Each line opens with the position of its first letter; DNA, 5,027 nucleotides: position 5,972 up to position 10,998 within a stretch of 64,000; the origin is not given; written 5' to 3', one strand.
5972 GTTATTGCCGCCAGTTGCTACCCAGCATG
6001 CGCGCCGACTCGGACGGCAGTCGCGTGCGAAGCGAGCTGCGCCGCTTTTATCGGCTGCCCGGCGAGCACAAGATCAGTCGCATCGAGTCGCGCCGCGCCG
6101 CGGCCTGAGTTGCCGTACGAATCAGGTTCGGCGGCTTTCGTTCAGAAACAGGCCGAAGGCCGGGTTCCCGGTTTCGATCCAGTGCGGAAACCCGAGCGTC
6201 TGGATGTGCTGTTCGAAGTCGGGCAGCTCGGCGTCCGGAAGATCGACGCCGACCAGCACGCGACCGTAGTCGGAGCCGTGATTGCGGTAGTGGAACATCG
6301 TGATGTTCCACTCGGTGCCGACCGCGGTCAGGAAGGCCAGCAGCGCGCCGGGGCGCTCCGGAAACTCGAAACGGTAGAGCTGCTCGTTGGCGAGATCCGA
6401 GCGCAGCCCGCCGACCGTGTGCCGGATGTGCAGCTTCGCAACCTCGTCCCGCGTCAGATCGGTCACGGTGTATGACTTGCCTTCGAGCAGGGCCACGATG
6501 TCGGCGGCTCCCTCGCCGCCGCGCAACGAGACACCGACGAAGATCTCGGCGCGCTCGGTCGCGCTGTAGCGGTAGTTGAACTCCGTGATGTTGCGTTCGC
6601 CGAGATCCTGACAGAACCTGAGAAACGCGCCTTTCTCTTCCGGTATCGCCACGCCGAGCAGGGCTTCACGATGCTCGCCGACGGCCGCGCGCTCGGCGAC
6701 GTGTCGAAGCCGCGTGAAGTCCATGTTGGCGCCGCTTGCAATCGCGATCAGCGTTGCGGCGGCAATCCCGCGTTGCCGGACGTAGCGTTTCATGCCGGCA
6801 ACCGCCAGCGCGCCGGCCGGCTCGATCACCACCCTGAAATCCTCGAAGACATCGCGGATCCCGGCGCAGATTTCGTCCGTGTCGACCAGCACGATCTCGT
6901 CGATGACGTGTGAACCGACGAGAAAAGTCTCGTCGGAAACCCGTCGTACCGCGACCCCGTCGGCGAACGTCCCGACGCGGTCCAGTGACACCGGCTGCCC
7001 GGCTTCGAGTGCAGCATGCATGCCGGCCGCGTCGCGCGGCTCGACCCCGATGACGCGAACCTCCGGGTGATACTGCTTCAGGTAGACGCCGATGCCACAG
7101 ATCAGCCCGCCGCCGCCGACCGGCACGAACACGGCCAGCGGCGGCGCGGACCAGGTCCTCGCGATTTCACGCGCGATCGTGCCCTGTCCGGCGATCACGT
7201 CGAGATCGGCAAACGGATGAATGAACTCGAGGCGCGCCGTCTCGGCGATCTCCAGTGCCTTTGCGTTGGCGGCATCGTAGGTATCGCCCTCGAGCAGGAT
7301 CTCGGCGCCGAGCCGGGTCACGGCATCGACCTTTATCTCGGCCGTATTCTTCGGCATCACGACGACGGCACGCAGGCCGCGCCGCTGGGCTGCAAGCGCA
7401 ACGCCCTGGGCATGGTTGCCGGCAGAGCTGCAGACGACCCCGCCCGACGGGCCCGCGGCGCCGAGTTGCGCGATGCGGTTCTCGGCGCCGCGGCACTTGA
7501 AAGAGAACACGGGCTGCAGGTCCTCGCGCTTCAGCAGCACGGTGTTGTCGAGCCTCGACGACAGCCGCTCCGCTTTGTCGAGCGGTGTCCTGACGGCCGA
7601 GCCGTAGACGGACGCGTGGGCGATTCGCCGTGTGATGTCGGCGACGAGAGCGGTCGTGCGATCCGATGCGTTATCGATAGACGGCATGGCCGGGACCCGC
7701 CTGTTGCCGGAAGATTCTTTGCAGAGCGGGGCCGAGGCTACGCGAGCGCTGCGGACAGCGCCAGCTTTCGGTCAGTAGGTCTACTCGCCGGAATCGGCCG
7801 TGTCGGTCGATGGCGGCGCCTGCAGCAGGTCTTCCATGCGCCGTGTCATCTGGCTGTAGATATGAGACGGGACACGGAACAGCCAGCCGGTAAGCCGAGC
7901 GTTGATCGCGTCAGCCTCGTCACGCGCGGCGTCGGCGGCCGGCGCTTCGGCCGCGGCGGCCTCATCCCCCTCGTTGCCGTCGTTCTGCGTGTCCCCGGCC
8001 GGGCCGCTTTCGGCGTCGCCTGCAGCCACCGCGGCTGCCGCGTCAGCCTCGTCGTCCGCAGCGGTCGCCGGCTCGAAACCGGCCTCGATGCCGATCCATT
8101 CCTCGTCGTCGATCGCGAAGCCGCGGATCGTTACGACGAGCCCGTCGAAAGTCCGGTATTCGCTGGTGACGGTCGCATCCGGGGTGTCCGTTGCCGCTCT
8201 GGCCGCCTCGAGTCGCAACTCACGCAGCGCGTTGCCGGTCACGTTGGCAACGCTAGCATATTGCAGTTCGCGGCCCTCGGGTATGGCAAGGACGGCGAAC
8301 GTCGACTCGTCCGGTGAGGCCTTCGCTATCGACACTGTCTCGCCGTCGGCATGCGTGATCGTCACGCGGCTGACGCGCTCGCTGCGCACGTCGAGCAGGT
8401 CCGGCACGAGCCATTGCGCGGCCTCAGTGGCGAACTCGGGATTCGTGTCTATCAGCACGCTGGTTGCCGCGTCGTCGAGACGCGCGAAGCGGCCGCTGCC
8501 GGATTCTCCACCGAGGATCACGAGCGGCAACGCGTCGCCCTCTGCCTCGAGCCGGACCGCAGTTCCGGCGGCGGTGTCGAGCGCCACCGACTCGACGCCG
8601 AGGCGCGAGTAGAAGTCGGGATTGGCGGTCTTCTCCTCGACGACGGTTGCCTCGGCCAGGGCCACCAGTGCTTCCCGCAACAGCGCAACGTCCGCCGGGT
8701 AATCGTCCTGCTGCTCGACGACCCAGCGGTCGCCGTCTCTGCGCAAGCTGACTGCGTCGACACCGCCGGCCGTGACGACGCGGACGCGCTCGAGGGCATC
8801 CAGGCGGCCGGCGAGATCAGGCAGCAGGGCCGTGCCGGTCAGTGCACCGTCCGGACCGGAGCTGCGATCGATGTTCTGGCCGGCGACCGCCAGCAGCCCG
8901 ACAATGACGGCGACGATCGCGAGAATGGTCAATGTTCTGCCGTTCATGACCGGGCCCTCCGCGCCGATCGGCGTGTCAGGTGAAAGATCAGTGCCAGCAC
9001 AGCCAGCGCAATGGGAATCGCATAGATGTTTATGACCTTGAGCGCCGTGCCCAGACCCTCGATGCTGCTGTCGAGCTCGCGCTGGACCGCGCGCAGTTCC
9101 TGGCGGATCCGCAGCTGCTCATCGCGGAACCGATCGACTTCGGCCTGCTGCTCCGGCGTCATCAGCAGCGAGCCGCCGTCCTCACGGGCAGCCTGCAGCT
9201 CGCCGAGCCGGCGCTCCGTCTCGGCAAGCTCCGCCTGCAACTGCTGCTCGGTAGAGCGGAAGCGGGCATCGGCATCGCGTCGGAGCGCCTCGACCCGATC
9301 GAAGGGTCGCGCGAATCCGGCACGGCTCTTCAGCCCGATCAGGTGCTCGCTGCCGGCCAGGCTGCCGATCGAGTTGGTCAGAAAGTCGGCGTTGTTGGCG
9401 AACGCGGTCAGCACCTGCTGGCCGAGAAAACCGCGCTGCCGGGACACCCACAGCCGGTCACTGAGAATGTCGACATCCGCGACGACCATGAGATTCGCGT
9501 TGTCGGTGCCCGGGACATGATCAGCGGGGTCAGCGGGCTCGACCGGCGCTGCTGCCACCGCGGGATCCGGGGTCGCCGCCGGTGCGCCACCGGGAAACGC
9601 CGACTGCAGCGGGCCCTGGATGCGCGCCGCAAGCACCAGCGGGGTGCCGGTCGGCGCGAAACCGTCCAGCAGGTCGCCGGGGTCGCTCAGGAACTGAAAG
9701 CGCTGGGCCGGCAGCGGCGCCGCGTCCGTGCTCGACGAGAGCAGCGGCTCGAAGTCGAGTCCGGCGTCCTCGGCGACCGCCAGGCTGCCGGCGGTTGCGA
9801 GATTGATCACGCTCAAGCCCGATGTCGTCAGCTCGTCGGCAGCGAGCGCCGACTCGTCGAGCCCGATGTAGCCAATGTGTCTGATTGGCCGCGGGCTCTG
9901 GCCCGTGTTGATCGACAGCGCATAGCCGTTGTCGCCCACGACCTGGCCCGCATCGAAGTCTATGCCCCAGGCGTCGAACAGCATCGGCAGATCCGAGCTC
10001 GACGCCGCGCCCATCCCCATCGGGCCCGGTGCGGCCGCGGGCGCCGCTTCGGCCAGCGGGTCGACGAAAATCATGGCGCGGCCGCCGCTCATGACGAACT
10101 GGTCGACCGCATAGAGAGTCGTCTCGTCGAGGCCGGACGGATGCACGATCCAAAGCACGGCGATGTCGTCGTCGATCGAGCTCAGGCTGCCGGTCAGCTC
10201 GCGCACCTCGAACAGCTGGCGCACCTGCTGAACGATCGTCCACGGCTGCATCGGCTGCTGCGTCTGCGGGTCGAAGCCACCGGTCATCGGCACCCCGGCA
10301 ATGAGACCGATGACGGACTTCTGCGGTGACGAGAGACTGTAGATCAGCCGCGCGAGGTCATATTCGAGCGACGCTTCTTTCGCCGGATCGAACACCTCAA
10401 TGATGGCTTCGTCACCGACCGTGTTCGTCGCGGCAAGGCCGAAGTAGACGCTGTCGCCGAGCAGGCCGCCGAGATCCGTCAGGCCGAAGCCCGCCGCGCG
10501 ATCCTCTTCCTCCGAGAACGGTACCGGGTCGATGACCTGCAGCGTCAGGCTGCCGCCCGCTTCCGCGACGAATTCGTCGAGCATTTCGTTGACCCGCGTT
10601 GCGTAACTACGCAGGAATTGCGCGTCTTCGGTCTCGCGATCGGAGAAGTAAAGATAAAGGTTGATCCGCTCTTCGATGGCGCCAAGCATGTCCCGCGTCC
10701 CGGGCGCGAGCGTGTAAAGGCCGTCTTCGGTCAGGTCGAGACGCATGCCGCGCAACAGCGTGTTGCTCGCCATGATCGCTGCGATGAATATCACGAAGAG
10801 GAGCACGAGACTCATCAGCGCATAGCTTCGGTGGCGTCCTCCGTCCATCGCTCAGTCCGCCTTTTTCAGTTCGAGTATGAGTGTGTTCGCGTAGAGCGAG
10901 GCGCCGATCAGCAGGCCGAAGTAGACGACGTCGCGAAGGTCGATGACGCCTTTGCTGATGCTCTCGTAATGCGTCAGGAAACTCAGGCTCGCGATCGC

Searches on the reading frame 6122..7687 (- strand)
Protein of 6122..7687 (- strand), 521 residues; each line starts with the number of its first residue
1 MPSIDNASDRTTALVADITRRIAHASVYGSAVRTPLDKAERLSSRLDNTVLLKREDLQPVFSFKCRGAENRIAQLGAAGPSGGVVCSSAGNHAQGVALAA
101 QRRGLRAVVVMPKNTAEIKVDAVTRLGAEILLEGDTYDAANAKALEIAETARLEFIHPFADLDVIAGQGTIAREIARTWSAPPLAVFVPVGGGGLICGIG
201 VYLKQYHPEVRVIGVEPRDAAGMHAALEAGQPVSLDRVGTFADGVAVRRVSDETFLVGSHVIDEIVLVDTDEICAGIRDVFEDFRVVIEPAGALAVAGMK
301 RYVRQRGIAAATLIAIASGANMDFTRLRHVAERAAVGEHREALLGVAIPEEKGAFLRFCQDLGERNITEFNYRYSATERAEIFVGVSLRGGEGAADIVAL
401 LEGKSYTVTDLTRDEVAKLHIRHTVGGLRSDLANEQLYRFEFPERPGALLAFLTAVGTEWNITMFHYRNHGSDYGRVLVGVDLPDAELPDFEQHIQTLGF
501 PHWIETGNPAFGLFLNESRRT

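Call 30: search_protein_families(library=ncbifam, proteins=[window:6122-7687:-], max_evalue=1e-10)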
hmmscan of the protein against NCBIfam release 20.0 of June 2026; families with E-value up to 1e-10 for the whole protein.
window:6122-7687:- (521 aa): 34 families (the best 25 are shown)
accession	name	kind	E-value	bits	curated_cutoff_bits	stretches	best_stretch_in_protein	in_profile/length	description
NF006674.0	PRK09224.1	subfamily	7e-219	727.7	577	1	14-516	6-508/508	threonine ammonia-lyase IlvA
TIGR01124.1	ilvA_2Cterm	equivalog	4.6e-214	711.6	411.3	1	18-515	2-499/499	threonine ammonia-lyase, biosynthetic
NF009130.0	PRK12483.1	subfamily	1.3e-208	693.8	801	1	9-515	13-520/521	threonine ammonia-lyase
NF006390.0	PRK08639.1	equivalog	1.8e-112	376.4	421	1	22-416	14-412/418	threonine ammonia-lyase IlvA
TIGR02079.1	THD1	equivalog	1.1e-103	347.2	440.55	1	32-412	15-400/410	threonine ammonia-lyase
TIGR01127.1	ilvA_1Cterm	equivalog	2.7e-87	293.2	378.75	1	34-406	1-376/380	threonine ammonia-lyase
NF005600.0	PRK07334.1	equivalog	2.7e-77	260.1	496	1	15-408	12-404/408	threonine ammonia-lyase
NF006389.0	PRK08638.1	equivalog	4e-75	252.8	453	1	22-334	16-327/333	bifunctional threonine ammonia-lyase/L-serine ammonia-lyase TdcB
NF005292.0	PRK06815.1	equivalog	1.4e-71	241.2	371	1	22-330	10-316/320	threonine/serine dehydratase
NF005680.0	PRK07476.1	equivalog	9.3e-67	225.3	413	1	22-333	12-322/326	hydroxyectoine utilization dehydratase EutB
NF006094.0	PRK08246.1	subfamily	1.9e-60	204.8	331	1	23-327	13-309/310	serine/threonine dehydratase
TIGR02991.1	ectoine_eutB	equivalog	4.5e-59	200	413.35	1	22-326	8-310/317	hydroxyectoine utilization dehydratase EutB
NF005454.0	PRK07048.1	equivalog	1.6e-58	198.4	452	1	22-330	14-319/324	threo-3-hydroxy-L-aspartate ammonia-lyase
NF045641.2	BHydaspDhtseBhcB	equivalog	7e-55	186.3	550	1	22-327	9-310/312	beta-hydroxyaspartate dehydratase BhcB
NF005147.0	PRK06608.1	equivalog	2.9e-49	167.7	380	1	23-331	14-320/339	serine/threonine dehydratase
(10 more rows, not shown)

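Call 32: find_homologous_proteins(query=window:6122-7687:-, max_evalue=1e-50)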
Query window:6122-7687:- (521 aa): 8000 proteins with E <= 1e-50 among 8000 candidates; the best 120 are listed.
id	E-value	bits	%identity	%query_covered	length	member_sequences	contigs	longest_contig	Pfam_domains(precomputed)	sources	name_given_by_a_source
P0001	0.0e+0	1154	100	100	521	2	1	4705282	PF00291.32,PF00585.25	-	-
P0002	9.9e-237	804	72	97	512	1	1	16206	PF00291.32,PF00585.25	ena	-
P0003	4.0e-218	743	73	88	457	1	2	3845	PF00291.32,PF00585.25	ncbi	-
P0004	3.1e-209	714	66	96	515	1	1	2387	PF00291.32,PF00585.25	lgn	-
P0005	5.0e-209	713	64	98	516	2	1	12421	PF00291.32,PF00585.25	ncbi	-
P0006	6.5e-209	713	64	97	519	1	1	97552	PF00291.32,PF00585.25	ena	-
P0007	1.4e-208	712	65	95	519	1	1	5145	PF00291.32,PF00585.25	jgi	jgi:threonine dehydratase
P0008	1.5e-208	712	64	97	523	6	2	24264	PF00291.32,PF00585.25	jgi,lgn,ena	-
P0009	1.7e-208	711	62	98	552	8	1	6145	PF00291.32,PF00585.25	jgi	jgi:threonine dehydratase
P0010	2.2e-208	711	64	97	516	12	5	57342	PF00291.32,PF00585.25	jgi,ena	-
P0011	7.4e-208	709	65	98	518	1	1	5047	PF00291.32,PF00585.25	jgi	jgi:threonine dehydratase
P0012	8.9e-208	709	65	97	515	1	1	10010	PF00291.32,PF00585.25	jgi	jgi:threonine dehydratase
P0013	1.3e-207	708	63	99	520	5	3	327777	PF00291.32,PF00585.25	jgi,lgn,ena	jgi:threonine dehydratase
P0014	1.5e-207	708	64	97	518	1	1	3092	PF00291.32,PF00585.25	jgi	jgi:threonine dehydratase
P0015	3.4e-207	707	65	95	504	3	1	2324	PF00291.32,PF00585.25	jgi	jgi:threonine dehydratase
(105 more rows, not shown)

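Call 33: find_encoding_contigs(protein=P0001, flank=1000, max_places=2)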
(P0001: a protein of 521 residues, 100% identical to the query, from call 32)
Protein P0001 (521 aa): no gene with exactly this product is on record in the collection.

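Call 35: find_encoding_contigs(protein=P0003, flank=1000, max_places=2)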
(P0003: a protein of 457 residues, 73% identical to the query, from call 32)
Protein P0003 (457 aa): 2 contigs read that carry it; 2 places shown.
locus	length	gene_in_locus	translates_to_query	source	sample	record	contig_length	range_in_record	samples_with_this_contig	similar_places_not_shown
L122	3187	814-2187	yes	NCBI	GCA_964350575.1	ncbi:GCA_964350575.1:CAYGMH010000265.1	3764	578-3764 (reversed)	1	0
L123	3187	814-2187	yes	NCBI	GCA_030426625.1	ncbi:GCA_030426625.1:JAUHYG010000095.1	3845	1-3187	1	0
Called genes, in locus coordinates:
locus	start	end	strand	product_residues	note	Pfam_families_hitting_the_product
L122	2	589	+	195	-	?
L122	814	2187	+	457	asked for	PF00291:PALP, PF00585:Thr_dehydrat_C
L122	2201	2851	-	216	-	-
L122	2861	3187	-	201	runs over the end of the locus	-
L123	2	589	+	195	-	?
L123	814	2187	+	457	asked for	PF00291:PALP, PF00585:Thr_dehydrat_C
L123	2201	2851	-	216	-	-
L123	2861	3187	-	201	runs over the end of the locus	-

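Call 36: find_encoding_contigs(protein=P0002, flank=8000, max_places=2)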
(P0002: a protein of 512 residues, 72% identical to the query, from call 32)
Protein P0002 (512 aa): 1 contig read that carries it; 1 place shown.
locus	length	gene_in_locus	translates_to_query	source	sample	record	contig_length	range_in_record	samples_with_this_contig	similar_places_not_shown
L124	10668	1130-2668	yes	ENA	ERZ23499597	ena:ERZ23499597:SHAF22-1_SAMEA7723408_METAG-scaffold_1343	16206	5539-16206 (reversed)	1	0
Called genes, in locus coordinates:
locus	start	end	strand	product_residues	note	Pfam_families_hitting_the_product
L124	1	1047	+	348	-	?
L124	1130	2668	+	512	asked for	PF00291:PALP, PF00585:Thr_dehydrat_C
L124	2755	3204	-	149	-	-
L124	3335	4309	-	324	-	PF08240:ADH_N, PF00107:ADH_zinc_N, PF13602:ADH_zinc_N_2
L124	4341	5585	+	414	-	PF01262:AlaDh_PNT_C (faint), PF07992:Pyr_redox_2, PF13738:Pyr_redox_3 (weak), PF00070:Pyr_redox, PF14759:Reductase_C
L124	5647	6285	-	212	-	-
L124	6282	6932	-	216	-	-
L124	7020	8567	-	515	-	PF04262:Glu_cys_ligase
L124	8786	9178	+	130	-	PF04519:Bactofilin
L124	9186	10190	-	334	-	PF12146:Hydrolase_4, PF00561:Abhydrolase_1, PF12697:Abhydrolase_6, PF06821:Ser_hydrolase (faint), PF07859:Abhydrolase_3 (weak)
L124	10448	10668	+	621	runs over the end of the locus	PF00989:PAS (weak), PF08448:PAS_4, PF13426:PAS_9, PF00990:GGDEF, PF00563:EAL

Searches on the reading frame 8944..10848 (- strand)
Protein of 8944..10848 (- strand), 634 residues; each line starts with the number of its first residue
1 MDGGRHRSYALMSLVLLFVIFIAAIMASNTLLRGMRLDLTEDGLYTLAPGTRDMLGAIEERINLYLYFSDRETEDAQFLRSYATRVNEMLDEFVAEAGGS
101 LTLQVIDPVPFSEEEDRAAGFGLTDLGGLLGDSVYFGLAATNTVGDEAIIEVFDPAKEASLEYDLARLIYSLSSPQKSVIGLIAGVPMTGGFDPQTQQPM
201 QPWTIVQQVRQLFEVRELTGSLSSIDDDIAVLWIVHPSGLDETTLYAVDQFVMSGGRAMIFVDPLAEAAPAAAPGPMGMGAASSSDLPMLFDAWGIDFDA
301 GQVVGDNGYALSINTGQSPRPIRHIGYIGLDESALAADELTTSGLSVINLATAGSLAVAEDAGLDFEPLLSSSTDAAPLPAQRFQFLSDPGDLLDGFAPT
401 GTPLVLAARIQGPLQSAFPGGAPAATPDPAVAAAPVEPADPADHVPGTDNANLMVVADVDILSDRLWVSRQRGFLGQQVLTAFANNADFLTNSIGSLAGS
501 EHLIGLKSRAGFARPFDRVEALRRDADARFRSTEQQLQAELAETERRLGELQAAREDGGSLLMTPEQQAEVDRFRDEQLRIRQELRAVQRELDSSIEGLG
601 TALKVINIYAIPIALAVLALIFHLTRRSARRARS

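Call 30: search_protein_families(library=ncbifam, proteins=[window:8944-10848:-], max_evalue=1e-10)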
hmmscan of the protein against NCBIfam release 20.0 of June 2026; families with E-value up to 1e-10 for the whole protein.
window:8944-10848:- (634 aa): 1 family
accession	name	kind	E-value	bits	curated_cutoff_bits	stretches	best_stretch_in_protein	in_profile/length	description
TIGR03521.1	GldG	equivalog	4.8e-23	81.6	389.85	1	161-519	167-515/552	gliding motility-associated ABC transporter substrate-binding protein GldG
